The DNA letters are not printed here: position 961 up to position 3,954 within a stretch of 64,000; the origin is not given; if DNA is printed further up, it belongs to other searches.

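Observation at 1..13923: Tandem array of seven copies or traces of one ~900-aa secreted CBM-CBM-GH-A-like gene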

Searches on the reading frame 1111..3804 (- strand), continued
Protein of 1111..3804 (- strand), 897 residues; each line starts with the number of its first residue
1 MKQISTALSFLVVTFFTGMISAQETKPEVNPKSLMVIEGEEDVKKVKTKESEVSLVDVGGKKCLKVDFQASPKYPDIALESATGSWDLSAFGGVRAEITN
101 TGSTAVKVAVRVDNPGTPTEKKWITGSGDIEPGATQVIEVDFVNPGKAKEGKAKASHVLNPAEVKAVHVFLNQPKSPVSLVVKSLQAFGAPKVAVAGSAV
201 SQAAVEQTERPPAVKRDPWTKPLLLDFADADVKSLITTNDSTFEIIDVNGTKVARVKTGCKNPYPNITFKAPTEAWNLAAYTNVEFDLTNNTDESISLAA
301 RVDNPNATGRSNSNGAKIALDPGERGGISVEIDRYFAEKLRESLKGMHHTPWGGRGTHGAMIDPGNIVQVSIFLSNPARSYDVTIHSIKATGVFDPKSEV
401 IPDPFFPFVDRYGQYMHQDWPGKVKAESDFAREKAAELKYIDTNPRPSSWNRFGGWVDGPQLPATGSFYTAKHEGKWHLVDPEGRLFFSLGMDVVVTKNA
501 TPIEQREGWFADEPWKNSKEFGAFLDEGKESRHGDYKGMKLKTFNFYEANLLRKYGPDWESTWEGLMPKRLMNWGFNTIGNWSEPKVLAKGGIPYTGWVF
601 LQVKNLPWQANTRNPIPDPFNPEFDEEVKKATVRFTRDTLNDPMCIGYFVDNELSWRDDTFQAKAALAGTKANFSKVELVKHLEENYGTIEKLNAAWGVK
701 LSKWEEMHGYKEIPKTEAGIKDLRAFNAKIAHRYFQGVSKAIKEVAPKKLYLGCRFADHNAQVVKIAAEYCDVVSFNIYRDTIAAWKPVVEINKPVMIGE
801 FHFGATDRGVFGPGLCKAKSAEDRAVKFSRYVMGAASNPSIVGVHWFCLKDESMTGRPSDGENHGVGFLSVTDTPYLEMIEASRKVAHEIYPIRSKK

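Call 62: predict_structure(alignment_id=A2)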
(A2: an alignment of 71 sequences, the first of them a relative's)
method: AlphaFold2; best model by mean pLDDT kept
length: 897 residues; sequences in the alignment: 71
mean_pLDDT: 91.4   pTM: 0.79
mean pLDDT of the five models: 91.4, 90.9, 90.7, 90.2, 89.6
residues with pLDDT >= 90: 773; 70-90: 60; 50-70: 15; < 50: 49
segments of 3 or more residues with pLDDT < 50: 1-26, 147-155, 194-207
pLDDT, mean of each block of 10 residues (from residue 1): 36 31 48 91 95 96 97 94 92 96 95 84 92 96 61 56 96 95 94 47 45 86 96 97 98 98 96 96 98 97 89 94 97 94 93 86 96 95 98 95 96 97 97 94 92 97 98 97 98 94 94 95 94 92 97 97 95 97 92 96 92 90 98 96 97 92 97 98 98 98 98 97 98 98 98 94 98 97 96 97 96 95 98 98 98 94 96 97 97 88
secondary structure, 60 per line:
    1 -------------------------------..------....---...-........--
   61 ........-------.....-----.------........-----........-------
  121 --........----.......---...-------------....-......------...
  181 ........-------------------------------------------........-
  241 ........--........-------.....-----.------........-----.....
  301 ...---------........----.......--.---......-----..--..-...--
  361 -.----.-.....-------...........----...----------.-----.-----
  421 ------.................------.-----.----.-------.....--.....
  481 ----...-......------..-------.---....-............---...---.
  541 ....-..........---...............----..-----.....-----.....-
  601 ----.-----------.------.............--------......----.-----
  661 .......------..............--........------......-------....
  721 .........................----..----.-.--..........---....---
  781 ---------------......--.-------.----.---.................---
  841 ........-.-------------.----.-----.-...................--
elements in order (helices of 4 or more, strands of 3 or more residues): H40-43 E47-49 E51-58 E61-68 E76-80 E93-100 E106-113 E123-130 E135-141 E166-171 E178-188 H232-235 E236-239 E241-248 E251-258 E266-270 E283-290 E296-303 E313-320 E325-331 H338-343 E369-373 E381-391 H427-443 E469-473 E476-480 E485-487 E489-494 H514-517 H519-524 E525-530 E540-544 H546-555 H559-573 H585-589 E595-599 H624-636 E645-650 H661-667 H674-687 H690-697 H704-709 H717-745 H761-770 E774-777 E796-801 H821-837 E841-848 H877-895

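Call 65: fold_search(model_id=the predicted structure, library=pdb)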
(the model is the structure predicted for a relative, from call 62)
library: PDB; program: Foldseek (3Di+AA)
matches with E <= 10: 1608; with E <= 0.001: 350
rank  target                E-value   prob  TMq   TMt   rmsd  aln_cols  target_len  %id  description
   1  4bq3_B                2.3e-56  1.00  0.59  0.70   6.7       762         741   27  Structural analysis of an exo-beta-agarase (released 2013-08-14)
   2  4bq3_C                7.8e-56  1.00  0.59  0.71   6.8       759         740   28  Structural analysis of an exo-beta-agarase (released 2013-08-14)
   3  4bq2_C                1.8e-55  1.00  0.59  0.70   6.7       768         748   27  Structural analysis of an exo-beta-agarase (released 2013-08-14)
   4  4bq3_D                2.3e-55  1.00  0.59  0.71   6.9       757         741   28  Structural analysis of an exo-beta-agarase (released 2013-08-14)
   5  4bq2_B                7.7e-55  1.00  0.59  0.70   7.0       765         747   28  Structural analysis of an exo-beta-agarase (released 2013-08-14)
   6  4bq2_A                9.0e-55  1.00  0.58  0.69   6.9       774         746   27  Structural analysis of an exo-beta-agarase (released 2013-08-14)
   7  4bq2_D                1.8e-54  1.00  0.59  0.71   6.7       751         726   28  Structural analysis of an exo-beta-agarase (released 2013-08-14)
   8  4bq4_A                1.9e-54  1.00  0.60  0.70   6.8       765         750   27  Structural analysis of an exo-beta-agarase (released 2013-08-14)
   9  4bq3_A                2.0e-54  1.00  0.59  0.71   6.7       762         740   27  Structural analysis of an exo-beta-agarase (released 2013-08-14)
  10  5z6p_A                2.0e-54  1.00  0.59  0.73   6.6       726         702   26  The crystal structure of an agarase, AgWH50C (released 2019-01-02)
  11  4bq5_A                2.5e-54  1.00  0.59  0.70   6.9       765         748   27  Structural analysis of an exo-beta-agarase (released 2013-08-14)
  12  6xj9_B                2.8e-54  1.00  0.58  0.75   6.2       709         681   28  Structure of PfGH50B (released 2020-09-16)
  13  4bq5_B                3.3e-54  1.00  0.59  0.70   6.6       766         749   28  Structural analysis of an exo-beta-agarase (released 2013-08-14)
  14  6xj9_A                4.0e-53  1.00  0.59  0.73   6.2       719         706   27  Structure of PfGH50B (released 2020-09-16)
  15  5z6p_B                6.4e-52  1.00  0.56  0.75   6.5       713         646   26  The crystal structure of an agarase, AgWH50C (released 2019-01-02)
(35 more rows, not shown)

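Call 76: find_encoding_contigs(protein=P0121, flank=10000, max_places=1)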
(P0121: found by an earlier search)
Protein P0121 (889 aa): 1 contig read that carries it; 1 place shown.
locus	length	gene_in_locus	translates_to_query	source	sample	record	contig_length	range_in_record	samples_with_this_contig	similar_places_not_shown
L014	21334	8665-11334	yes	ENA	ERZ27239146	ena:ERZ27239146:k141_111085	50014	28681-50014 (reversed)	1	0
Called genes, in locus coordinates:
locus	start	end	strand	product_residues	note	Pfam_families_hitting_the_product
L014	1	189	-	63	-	?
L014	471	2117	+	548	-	PF01368:DHH, PF00571:CBS (weak), PF07085:DRTGG, PF02833:DHHA2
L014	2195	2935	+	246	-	PF12833:HTH_18, PF00165:HTH_AraC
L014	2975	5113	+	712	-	PF03747:ADP_ribosyl_GH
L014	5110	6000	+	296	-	PF00294:PfkB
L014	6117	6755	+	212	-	PF02607:B12-binding_2, PF02310:B12-binding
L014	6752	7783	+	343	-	PF01208:URO-D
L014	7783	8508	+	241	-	PF07796:DUF1638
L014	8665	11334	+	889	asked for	PF17992:Agarase_CBM (faint)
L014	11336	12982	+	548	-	PF00884:Sulfatase, PF01663:Phosphodiest (faint), PF16347:SGSH_C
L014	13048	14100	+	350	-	PF00356:LacI (weak), PF00532:Peripla_BP_1, PF13407:Peripla_BP_4 (faint), PF13377:Peripla_BP_3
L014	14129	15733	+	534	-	PF00884:Sulfatase, PF16347:SGSH_C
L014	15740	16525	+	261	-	PF20434:BD-FAE, PF07859:Abhydrolase_3, PF12146:Hydrolase_4 (faint), PF00326:Peptidase_S9, PF01738:DLH (weak)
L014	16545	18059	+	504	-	PF00884:Sulfatase, PF01663:Phosphodiest (weak), PF16347:SGSH_C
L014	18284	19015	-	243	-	PF07963:N_methyl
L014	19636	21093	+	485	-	PF00884:Sulfatase, PF16347:SGSH_C (faint)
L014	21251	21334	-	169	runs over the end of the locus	-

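Call 77: find_encoding_contigs(protein=P0011, flank=10000, max_places=1)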
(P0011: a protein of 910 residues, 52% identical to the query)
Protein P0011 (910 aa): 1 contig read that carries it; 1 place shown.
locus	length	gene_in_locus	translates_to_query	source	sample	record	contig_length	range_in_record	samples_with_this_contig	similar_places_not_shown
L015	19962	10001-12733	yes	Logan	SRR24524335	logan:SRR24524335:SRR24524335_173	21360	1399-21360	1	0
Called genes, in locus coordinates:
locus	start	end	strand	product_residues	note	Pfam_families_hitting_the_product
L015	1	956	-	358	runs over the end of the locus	PF00092:VWA (weak)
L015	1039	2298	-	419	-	-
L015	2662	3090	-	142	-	PF02472:ExbD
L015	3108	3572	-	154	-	PF02472:ExbD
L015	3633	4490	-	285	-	PF01618:MotA_ExbB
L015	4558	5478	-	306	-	-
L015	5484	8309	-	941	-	PF00515:TPR_1 (faint), PF07719:TPR_2 (faint), PF12895:ANAPC3 (faint), PF13174:TPR_6 (faint), PF13176:TPR_7 (faint), PF13371:TPR_9 (faint), PF13432:TPR_16 (weak), PF13424:TPR_12, +10 more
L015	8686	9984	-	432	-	PF01926:MMR_HSR1, PF02421:FeoB_N (weak), PF06071:YchF-GTPase_C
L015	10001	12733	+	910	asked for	PF17992:Agarase_CBM (faint), PF02449:Glyco_hydro_42 (weak)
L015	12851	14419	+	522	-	PF00884:Sulfatase, PF01663:Phosphodiest (weak), PF00884:Sulfatase, PF16347:SGSH_C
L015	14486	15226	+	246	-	PF07963:N_methyl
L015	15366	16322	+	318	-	-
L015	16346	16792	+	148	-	PF03692:CxxCxxCC (weak)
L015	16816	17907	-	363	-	PF02156:Glyco_hydro_26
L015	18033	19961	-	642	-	?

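Call 78: search_solved_structures(query=L014:11336-12982:+, max_evalue=1e-30)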
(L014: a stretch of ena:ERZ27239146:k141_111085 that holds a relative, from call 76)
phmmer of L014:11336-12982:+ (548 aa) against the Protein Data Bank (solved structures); distinct sequences matched with E-value up to 1e-30: 5.
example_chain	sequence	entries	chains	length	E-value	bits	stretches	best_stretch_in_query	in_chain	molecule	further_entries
9bb9_A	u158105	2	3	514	8e-65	222.7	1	5-451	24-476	S1_8A sulfatase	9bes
9bes_B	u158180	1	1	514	2.5e-63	217.8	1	5-451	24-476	S1_8A Sulfatase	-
9bbd_A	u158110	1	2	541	4.7e-55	190.4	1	16-438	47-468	S1_8B sulfatase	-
9bef_A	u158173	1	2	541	1.2e-53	185.9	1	16-438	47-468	S1_8B sulfatase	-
9bba_A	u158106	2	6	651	3.2e-48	167.9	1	13-417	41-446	S1_8C sulfatase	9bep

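Call 82: find_homologous_proteins(query=L014:11336-12982:+, max_evalue=1e-100)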
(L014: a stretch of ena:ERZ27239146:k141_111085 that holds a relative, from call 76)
Query L014:11336-12982:+ (548 aa): 2864 proteins with E <= 1e-100 among 8000 candidates; the best 120 are listed.
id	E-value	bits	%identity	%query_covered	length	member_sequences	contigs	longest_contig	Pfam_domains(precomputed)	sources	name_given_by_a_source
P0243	0.0e+0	1295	100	100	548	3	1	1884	PF01663.28,PF16347.11,PF00884.29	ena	-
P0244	0.0e+0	1013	80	97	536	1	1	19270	PF01663.28,PF16347.11,PF00884.29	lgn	-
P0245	2.7e-271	919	72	97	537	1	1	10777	PF01663.28,PF16347.11,PF00884.29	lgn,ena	-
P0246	3.3e-266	903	71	97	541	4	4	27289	PF01663.28,PF16347.11,PF00884.29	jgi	jgi:N-sulfoglucosamine sulfohydrolase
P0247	1.6e-259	880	69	97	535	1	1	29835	PF16347.11,PF00884.29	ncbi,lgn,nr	ncbi:MAG: sulfatase [Opitutaceae bacterium]|nr:sulfatase [Opitutaceae bacterium]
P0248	2.9e-255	866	70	97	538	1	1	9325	PF01663.28,PF16347.11,PF00884.29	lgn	-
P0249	8.0e-252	855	68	97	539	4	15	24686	PF01663.28,PF16347.11,PF00884.29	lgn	-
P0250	1.4e-250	851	68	97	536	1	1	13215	PF01663.28,PF16347.11,PF00884.29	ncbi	ncbi:MAG: sulfatase [Chthoniobacterales bacterium]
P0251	3.5e-249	846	68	97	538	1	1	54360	PF01663.28,PF16347.11,PF00884.29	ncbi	ncbi:MAG: sulfatase [Chthoniobacterales bacterium]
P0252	1.4e-215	735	62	97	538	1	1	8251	PF01663.28,PF16347.11,PF00884.29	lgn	-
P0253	3.5e-213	727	60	97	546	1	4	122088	PF01663.28,PF16347.11,PF00884.29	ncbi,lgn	-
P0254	1.7e-206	705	64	84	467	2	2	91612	PF16347.11,PF00884.29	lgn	-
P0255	1.2e-173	597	52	97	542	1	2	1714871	PF01663.28,PF16347.11,PF00884.29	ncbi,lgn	-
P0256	6.1e-173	595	55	93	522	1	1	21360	PF01663.28,PF16347.11,PF00884.29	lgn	-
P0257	1.3e-170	587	52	97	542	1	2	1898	PF01663.28,PF16347.11,PF00884.29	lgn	-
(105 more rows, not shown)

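Call 83: find_encoding_contigs(protein=P0253, flank=10000, max_places=4)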
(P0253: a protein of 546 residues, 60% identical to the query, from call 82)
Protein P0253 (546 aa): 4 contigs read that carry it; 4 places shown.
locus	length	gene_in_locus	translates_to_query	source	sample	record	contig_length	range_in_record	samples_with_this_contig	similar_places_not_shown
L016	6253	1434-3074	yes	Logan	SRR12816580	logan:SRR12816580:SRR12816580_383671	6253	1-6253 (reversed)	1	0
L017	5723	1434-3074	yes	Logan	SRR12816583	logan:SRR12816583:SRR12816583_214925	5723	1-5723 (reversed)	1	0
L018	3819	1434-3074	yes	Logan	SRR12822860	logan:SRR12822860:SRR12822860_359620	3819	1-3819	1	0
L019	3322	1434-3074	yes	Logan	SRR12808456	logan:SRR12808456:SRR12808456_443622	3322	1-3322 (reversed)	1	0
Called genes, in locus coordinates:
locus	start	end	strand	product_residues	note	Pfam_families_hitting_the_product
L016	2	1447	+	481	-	?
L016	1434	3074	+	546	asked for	PF00884:Sulfatase, PF01663:Phosphodiest (faint), PF16347:SGSH_C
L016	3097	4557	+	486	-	PF00884:Sulfatase, PF16347:SGSH_C (weak)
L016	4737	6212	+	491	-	PF00884:Sulfatase, PF16347:SGSH_C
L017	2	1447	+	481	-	?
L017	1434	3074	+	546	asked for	PF00884:Sulfatase, PF01663:Phosphodiest (faint), PF16347:SGSH_C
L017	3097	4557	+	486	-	PF00884:Sulfatase, PF16347:SGSH_C (weak)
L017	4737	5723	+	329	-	?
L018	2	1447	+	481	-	?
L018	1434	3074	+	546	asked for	PF00884:Sulfatase, PF01663:Phosphodiest (faint), PF16347:SGSH_C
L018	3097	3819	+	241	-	?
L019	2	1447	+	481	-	?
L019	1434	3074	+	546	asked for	PF00884:Sulfatase, PF01663:Phosphodiest (faint), PF16347:SGSH_C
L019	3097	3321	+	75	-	?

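Call 86: search_protein_families(library=pfam, proteins=[L016:2-1447:+, L016:3097-4557:+, L016:4737-6212:+, L004:19313-19831:-], max_evalue=0.001)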
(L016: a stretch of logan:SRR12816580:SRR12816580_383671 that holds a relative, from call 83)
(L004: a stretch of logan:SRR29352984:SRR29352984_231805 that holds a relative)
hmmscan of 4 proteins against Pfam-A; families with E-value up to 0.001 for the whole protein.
L016:2-1447:+ (481 aa): 1 family
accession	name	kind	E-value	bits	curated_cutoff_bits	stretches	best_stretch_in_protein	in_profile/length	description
PF00232.24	Glyco_hydro_1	-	4e-143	477.6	22.6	1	2-443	8-452/453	Glycosyl hydrolase family 1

L016:3097-4557:+ (486 aa): 3 families
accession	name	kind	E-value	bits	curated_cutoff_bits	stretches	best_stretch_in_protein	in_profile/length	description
PF00884.28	Sulfatase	-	3e-35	122.5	25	1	4-328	4-300/301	Sulfatase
PF16347.10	SGSH_C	-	5.3e-08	33.6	29.3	1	274-364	1-90/154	N-sulphoglucosamine sulphohydrolase, C-terminal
PF01663.27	Phosphodiest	-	0.00023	21.3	23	0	235-271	185-221/342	Type I phosphodiesterase / nucleotide pyrophosphatase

L016:4737-6212:+ (491 aa): 2 families
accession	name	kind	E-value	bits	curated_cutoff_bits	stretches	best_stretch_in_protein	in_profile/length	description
PF00884.28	Sulfatase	-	1.4e-49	169.5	25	1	34-382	2-300/301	Sulfatase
PF16347.10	SGSH_C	-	2.1e-23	83.6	29.3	1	331-474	1-151/154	N-sulphoglucosamine sulphohydrolase, C-terminal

L004:19313-19831:- (172 aa): 0 families
